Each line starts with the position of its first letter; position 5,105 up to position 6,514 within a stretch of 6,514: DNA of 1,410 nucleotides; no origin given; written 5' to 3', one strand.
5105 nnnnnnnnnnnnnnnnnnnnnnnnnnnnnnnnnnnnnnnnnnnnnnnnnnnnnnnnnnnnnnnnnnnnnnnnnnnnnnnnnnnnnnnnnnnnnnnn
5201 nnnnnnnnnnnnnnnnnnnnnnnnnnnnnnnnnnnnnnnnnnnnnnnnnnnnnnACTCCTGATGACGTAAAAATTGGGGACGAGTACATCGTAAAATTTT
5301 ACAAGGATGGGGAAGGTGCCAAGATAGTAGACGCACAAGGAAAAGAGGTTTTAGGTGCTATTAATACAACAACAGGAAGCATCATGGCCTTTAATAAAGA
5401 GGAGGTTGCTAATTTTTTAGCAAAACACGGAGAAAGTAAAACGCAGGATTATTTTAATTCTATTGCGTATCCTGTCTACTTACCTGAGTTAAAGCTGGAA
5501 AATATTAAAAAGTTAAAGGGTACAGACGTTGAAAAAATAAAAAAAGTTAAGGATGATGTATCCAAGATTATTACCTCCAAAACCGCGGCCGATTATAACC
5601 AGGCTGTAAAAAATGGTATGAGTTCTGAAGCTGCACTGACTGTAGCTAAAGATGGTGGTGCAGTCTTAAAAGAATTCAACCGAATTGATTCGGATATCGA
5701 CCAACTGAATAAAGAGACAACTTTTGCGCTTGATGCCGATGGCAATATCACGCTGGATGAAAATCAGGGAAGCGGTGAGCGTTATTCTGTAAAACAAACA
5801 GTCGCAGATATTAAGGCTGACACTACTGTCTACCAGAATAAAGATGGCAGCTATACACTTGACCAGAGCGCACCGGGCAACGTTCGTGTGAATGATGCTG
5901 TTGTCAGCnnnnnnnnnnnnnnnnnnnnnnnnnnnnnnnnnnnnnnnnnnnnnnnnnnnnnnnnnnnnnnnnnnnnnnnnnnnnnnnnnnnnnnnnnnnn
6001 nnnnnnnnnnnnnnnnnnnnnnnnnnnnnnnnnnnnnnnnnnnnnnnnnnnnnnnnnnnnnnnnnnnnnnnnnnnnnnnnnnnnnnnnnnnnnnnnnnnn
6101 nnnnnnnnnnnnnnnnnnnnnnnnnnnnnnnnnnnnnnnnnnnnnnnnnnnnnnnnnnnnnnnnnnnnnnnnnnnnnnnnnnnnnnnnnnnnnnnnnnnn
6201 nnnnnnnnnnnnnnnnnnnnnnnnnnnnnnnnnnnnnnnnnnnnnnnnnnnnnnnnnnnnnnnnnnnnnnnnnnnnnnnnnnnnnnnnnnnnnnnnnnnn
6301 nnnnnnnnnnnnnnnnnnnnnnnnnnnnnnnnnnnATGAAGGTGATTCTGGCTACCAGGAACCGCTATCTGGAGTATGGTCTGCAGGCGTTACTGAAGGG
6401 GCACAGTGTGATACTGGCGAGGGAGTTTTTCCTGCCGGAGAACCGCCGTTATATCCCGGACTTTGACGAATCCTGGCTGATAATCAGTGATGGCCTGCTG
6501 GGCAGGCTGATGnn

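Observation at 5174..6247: Adhesin moron: YadA/Eib-type trimeric autotransporter with an unrecognised passenger domain, inserted after the tail-fibre genes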

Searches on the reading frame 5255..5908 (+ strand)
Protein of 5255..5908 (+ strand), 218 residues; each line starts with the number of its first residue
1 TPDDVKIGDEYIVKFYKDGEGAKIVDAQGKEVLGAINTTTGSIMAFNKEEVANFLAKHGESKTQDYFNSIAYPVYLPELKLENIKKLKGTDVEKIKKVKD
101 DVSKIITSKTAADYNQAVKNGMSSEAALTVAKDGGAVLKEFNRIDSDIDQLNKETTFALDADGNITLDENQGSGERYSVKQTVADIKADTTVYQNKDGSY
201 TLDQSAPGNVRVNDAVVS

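Call 10: find_homologous_proteins(query=window:5255-5908:+, max_evalue=0.001)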
Query seq(218 aa) (218 aa): 223 proteins with E <= 0.001 among 720 candidates; the best 120 are listed.
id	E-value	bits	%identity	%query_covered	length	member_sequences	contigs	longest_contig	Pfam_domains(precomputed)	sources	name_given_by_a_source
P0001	1.9e-132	457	100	100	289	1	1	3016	-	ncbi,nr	ncbi:hypothetical protein OSK79_23515, partial [Escherichia coli]|nr:hypothetical protein [Escherich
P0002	3.4e-132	456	100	100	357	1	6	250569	PF03895.22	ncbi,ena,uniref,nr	ncbi:YadA C-terminal domain-containing protein [Escherichia coli]|uniref:YadA C-terminal domain-cont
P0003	1.5e-131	454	100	100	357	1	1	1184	PF03895.22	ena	-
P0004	4.4e-129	446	99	100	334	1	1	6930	PF03895.22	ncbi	ncbi:YadA C-terminal domain-containing protein, partial [Escherichia coli]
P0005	4.4e-129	446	99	100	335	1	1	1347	PF03895.22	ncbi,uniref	ncbi:YadA-like family protein, partial [Escherichia coli]|uniref:YadA-like family protein n=3 Tax=Es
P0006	5.0e-129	446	99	100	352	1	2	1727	PF03895.22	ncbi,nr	ncbi:TPA: hypothetical protein JLT53_004880, partial [Escherichia coli]|nr:hypothetical protein [Esc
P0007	1.2e-128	445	100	97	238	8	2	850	-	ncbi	ncbi:hypothetical protein, partial [Escherichia coli]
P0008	1.5e-128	444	99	100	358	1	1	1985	PF03895.22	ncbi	-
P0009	3.4e-119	414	92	100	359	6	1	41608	PF03895.22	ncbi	ncbi:TPA: YadA-like family protein, partial [Escherichia coli]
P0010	1.0e-118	412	93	97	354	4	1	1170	PF03895.22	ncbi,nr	ncbi:TPA: hypothetical protein IBW00_005046, partial [Escherichia coli]|nr:hypothetical protein [Esc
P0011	5.7e-115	400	90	100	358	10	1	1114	PF03895.22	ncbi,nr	ncbi:hypothetical protein GBH05_25970, partial [Escherichia coli]|nr:hypothetical protein [Escherich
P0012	9.0e-111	386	90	100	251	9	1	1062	-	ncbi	ncbi:hypothetical protein BGK51_23880, partial [Shigella sp. FC569]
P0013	3.4e-109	381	89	100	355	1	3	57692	PF03895.22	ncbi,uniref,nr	ncbi:TPA: YadA-like family protein [Escherichia coli]|uniref:YadA C-terminal domain-containing prote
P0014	1.3e-108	379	87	98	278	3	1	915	-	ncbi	ncbi:hypothetical protein, partial [Escherichia coli]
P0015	1.4e-108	379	85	100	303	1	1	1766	-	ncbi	ncbi:TPA: hypothetical protein ACIJMW_004994, partial [Escherichia coli]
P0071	1.0e-60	223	56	99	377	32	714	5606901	PF03895.22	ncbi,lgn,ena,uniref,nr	ncbi:YadA C-terminal domain-containing protein [Escherichia coli]|uniref:YadA C-terminal domain-cont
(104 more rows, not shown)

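Call 38: find_encoding_contigs(protein=P0071, flank=6000, max_places=4)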
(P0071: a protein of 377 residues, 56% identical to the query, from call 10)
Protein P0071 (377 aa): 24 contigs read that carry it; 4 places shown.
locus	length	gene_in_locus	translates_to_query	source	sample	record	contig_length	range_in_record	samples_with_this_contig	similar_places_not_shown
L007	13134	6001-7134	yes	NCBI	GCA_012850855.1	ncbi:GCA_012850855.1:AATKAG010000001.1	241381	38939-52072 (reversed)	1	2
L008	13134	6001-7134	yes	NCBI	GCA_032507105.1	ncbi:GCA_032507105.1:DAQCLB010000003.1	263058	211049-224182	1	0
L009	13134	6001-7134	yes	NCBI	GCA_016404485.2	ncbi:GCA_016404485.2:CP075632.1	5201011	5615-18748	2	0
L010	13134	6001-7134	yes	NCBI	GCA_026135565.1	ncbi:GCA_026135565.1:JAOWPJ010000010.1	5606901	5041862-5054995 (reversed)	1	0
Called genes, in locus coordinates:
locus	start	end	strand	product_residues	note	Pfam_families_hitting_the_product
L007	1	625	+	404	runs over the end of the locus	PF13252:Phage_capsid_3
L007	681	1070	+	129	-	-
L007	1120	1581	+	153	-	-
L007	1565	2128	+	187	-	-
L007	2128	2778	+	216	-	PF24175:SU10_adaptor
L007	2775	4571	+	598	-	-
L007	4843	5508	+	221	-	PF14301:DUF4376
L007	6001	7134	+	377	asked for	PF03895:YadA_anchor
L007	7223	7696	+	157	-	-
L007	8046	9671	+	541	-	-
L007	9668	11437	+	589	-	PF09327:Phage_Tail_Tip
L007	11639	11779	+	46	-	PF01848:HOK_GEF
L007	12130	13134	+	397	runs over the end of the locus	PF05658:YadA_head (weak), PF03895:YadA_anchor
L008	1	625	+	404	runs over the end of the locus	PF13252:Phage_capsid_3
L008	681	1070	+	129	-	-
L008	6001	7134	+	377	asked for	PF03895:YadA_anchor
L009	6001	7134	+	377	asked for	PF03895:YadA_anchor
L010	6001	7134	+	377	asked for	PF03895:YadA_anchor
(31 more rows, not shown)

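Call 52: search_protein_representatives(protein=window:5255-5905:+)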
Query: 217 residues. Proteins with E-value up to 0.001 (for the whole library): 30; up to 1e-10: 25; up to 1e-30: 13. The best 30 are listed.
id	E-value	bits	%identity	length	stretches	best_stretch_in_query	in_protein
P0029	4.0e-86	304.3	77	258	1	5-217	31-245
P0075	3.3e-58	213.2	55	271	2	2-217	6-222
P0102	4.4e-51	189.9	57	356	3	69-217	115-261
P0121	4.8e-45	170.2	50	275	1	3-217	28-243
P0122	9.5e-45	169.2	78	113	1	4-111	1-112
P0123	3.7e-42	160.8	53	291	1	5-217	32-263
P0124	5.0e-40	153.8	50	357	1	8-217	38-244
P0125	1.4e-39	152.3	51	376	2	65-217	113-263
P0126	4.0e-38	147.6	46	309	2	14-217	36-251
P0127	6.3e-38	147.0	53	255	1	63-217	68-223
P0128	1.1e-37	146.2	46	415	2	14-217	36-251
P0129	7.4e-36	140.2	44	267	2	1-217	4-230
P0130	5.3e-33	130.9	49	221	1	10-192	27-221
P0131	1.7e-28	116.2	69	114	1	30-130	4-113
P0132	3.5e-28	115.2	53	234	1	1-153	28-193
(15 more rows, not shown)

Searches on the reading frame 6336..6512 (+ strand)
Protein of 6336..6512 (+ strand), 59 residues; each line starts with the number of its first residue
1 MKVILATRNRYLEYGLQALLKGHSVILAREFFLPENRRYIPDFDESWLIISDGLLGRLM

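Call 62: search_protein_families(library=phrogs, proteins=[window:6336-6512:+], max_evalue=0.001)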
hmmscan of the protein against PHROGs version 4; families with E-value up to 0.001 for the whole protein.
window:6336-6512:+ (59 aa): 2 families
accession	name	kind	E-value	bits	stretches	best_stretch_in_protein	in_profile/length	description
phrog_6585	-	unknown function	5.9e-34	118.3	1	1-59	1-59/156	-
phrog_2014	-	unknown function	1.5e-11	45.5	1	21-59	7-45/80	-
